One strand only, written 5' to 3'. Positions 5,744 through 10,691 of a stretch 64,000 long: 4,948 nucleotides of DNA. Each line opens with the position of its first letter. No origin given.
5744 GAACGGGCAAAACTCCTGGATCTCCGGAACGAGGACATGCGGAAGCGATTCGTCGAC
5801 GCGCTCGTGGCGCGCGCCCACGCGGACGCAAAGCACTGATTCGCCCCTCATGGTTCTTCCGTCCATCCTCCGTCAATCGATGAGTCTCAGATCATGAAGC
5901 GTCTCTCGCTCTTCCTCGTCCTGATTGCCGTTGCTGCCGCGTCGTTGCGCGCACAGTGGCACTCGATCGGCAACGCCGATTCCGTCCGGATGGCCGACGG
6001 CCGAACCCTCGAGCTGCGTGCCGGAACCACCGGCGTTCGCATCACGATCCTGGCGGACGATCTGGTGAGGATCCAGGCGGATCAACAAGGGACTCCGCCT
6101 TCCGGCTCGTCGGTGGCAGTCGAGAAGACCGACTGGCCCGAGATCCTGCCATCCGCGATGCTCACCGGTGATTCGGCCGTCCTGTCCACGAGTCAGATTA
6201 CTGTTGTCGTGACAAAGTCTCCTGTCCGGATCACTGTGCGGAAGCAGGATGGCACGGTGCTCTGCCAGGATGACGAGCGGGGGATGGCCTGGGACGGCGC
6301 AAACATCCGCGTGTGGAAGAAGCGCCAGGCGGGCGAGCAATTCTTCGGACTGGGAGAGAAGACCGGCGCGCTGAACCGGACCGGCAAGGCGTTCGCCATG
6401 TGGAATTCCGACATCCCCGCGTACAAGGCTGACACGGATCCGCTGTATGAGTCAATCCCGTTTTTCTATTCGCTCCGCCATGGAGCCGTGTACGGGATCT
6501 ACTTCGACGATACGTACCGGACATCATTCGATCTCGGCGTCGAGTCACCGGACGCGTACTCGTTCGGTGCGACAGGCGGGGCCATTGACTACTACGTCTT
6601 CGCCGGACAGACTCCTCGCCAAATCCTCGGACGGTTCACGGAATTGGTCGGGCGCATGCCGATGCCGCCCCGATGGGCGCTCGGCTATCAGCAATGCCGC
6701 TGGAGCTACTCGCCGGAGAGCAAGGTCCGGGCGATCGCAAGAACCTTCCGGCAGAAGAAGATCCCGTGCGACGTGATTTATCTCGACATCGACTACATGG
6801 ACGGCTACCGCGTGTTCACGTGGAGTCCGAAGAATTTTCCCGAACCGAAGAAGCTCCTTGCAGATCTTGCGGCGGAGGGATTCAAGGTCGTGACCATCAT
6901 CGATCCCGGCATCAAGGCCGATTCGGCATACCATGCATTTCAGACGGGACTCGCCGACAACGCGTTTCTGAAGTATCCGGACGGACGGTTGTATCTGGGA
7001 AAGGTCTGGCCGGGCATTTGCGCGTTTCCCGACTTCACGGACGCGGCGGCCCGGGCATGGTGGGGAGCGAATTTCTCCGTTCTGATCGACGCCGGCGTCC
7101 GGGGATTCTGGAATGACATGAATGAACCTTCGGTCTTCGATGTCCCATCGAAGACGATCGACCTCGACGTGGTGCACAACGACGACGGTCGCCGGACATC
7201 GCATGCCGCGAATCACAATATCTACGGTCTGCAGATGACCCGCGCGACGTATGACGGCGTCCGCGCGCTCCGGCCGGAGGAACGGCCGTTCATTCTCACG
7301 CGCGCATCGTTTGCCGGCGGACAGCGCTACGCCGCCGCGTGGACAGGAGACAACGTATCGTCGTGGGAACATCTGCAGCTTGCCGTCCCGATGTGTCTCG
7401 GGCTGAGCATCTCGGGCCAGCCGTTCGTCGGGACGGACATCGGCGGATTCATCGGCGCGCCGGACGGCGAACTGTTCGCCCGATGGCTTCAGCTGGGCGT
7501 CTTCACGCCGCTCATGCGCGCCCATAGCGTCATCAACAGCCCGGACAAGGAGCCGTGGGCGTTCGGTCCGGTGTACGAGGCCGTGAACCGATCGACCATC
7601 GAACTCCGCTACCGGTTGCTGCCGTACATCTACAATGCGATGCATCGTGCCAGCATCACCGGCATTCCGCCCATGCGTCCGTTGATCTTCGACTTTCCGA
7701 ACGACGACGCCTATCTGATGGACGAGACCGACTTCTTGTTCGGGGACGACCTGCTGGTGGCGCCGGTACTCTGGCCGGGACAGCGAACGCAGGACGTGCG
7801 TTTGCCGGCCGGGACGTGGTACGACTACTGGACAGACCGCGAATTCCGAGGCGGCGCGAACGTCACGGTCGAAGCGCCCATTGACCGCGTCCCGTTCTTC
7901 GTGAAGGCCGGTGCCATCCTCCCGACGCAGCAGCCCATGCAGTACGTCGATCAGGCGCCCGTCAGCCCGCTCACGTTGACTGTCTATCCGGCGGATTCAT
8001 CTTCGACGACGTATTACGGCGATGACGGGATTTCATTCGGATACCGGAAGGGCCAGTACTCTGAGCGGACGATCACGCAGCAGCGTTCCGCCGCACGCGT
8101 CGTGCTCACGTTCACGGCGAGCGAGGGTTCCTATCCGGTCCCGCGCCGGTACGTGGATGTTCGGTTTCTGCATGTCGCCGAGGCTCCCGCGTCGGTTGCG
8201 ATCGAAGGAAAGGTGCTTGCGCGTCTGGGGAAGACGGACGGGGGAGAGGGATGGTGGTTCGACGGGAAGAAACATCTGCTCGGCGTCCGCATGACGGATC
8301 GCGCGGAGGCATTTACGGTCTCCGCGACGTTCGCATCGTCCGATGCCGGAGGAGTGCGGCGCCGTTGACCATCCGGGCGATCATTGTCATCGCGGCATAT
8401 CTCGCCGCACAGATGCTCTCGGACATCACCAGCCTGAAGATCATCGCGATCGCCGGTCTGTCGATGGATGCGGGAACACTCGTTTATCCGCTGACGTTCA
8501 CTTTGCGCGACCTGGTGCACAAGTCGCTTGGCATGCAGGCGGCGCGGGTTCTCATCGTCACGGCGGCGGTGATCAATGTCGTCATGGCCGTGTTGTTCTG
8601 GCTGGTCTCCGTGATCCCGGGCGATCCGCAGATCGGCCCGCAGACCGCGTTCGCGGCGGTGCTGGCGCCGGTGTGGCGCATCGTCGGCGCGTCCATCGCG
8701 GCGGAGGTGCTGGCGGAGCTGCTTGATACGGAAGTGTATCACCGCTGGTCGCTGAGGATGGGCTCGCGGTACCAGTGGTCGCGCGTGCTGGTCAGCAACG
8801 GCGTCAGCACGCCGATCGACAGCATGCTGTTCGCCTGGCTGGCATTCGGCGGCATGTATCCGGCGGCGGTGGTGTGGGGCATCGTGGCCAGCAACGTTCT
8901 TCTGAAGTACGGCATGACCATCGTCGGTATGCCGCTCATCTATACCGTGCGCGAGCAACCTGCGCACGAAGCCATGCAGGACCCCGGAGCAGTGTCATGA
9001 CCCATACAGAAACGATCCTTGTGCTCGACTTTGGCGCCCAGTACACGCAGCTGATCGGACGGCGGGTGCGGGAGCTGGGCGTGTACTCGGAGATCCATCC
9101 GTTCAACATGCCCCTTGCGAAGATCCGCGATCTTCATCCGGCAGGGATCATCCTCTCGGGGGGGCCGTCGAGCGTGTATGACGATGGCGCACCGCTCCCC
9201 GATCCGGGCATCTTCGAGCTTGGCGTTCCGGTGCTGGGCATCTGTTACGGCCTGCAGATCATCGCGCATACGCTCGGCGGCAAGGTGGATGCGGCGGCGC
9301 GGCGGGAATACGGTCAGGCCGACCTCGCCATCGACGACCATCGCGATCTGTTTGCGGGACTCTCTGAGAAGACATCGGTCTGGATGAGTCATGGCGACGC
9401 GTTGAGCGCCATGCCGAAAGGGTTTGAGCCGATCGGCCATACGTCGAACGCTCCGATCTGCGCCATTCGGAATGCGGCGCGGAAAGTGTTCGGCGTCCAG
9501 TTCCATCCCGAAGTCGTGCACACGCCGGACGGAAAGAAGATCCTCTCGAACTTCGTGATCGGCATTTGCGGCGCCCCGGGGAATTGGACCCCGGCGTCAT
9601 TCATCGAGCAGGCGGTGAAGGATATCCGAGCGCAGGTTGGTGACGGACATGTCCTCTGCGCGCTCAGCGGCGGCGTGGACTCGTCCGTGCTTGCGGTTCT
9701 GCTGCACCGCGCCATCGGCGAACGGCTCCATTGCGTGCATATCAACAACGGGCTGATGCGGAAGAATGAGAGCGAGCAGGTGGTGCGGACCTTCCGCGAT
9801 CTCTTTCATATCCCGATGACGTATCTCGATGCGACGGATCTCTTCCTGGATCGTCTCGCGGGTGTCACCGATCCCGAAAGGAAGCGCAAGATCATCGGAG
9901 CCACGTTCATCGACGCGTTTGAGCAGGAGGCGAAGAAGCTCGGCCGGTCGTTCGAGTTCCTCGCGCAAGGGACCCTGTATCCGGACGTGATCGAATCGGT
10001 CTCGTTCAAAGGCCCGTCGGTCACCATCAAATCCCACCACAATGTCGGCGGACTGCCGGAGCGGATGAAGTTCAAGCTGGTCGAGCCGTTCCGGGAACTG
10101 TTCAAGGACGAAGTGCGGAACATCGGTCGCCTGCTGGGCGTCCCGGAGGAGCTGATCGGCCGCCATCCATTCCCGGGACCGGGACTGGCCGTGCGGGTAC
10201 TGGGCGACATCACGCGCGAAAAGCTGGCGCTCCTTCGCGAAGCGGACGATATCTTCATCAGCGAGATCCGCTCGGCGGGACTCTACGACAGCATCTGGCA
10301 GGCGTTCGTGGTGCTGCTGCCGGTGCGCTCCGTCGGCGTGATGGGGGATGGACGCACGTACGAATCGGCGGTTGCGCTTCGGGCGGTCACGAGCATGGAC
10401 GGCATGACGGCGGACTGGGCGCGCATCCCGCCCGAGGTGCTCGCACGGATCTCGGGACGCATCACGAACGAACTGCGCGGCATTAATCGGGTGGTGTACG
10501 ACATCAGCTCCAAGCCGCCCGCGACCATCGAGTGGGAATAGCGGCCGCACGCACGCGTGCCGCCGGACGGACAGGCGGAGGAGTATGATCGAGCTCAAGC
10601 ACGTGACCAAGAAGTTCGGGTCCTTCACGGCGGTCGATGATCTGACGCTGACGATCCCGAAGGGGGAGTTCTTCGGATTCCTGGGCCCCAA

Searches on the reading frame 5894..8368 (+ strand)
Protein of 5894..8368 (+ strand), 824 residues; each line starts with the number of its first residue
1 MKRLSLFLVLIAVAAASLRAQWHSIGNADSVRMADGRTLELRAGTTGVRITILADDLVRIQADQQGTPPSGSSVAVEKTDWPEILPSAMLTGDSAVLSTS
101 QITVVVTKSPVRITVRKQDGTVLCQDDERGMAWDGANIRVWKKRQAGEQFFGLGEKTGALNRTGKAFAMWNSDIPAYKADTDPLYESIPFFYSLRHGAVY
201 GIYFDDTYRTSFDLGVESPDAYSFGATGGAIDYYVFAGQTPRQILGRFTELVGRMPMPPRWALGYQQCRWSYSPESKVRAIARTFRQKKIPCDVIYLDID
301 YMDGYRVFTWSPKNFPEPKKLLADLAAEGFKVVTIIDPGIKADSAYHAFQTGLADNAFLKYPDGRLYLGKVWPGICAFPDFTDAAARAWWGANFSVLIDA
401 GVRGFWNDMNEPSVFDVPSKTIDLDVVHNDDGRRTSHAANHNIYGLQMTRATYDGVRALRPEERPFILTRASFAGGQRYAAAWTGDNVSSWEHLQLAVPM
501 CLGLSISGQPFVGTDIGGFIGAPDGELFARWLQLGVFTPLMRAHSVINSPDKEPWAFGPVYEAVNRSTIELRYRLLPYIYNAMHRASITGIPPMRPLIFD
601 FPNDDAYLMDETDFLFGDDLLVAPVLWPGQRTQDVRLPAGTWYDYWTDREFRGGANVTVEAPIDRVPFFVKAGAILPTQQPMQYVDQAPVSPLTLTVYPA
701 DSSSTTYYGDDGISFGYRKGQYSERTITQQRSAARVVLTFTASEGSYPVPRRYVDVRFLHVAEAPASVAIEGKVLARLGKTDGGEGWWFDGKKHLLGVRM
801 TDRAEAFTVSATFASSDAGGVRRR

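Call 58: search_protein_families(library=pfam, proteins=[window:5894-8368:+], max_evalue=0.00001)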
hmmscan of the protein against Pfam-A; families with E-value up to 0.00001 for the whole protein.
window:5894-8368:+ (824 aa): 4 families
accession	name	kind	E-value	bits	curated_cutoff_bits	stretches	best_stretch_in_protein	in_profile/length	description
PF01055.32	Glyco_hydro_31_2nd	-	1.1e-127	426.4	23.5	1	256-581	2-327/328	Glycosyl hydrolases family 31 TIM-barrel domain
PF13802.12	Gal_mutarotas_2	-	2.3e-40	139.3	27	1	48-213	2-184/184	Glycosyl hydrolase 31 N-terminal galactose mutarotase-like domain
PF21365.3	Glyco_hydro_31_3rd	-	6.2e-26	91.1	24.4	1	590-676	1-87/87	Glycosyl hydrolase family 31 C-terminal domain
PF17137.9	DUF5110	-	5.8e-18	65.1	27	1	692-760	1-70/71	Domain of unknown function (DUF5110)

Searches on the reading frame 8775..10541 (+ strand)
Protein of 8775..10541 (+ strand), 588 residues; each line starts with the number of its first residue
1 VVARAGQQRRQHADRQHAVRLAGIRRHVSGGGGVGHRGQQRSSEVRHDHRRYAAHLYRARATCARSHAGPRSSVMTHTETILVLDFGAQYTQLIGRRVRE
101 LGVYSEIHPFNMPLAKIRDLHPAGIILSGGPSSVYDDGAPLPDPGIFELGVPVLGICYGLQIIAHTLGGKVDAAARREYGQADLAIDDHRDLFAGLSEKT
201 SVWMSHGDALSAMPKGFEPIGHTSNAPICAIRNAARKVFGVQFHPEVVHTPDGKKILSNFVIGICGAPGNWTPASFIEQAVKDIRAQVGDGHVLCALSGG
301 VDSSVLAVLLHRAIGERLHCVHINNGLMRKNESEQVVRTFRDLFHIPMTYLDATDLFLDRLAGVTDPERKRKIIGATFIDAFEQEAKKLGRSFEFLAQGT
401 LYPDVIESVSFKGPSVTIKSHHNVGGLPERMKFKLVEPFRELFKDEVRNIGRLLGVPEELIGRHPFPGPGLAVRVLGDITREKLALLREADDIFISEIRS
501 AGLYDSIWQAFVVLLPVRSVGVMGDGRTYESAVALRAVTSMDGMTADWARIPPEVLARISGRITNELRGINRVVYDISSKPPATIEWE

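Call 58: search_protein_families(library=pfam, proteins=[window:8775-10541:+], max_evalue=0.00001)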
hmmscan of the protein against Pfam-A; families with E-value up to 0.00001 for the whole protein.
window:8775-10541:+ (588 aa): 4 families
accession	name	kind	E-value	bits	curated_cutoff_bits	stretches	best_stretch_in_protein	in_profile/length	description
PF00117.34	GATase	-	2e-48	165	22.8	1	82-262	1-188/190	Glutamine amidotransferase class-I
PF00958.27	GMP_synt_C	-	3.1e-44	149.4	27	1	497-587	2-92/92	GMP synthase C terminal domain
PF07722.19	Peptidase_C26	-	7.5e-09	36.1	20.5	1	148-246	103-219/219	Peptidase C26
PF02540.23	NAD_synthase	-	8.6e-08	32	21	0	276-350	8-78/242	NAD synthase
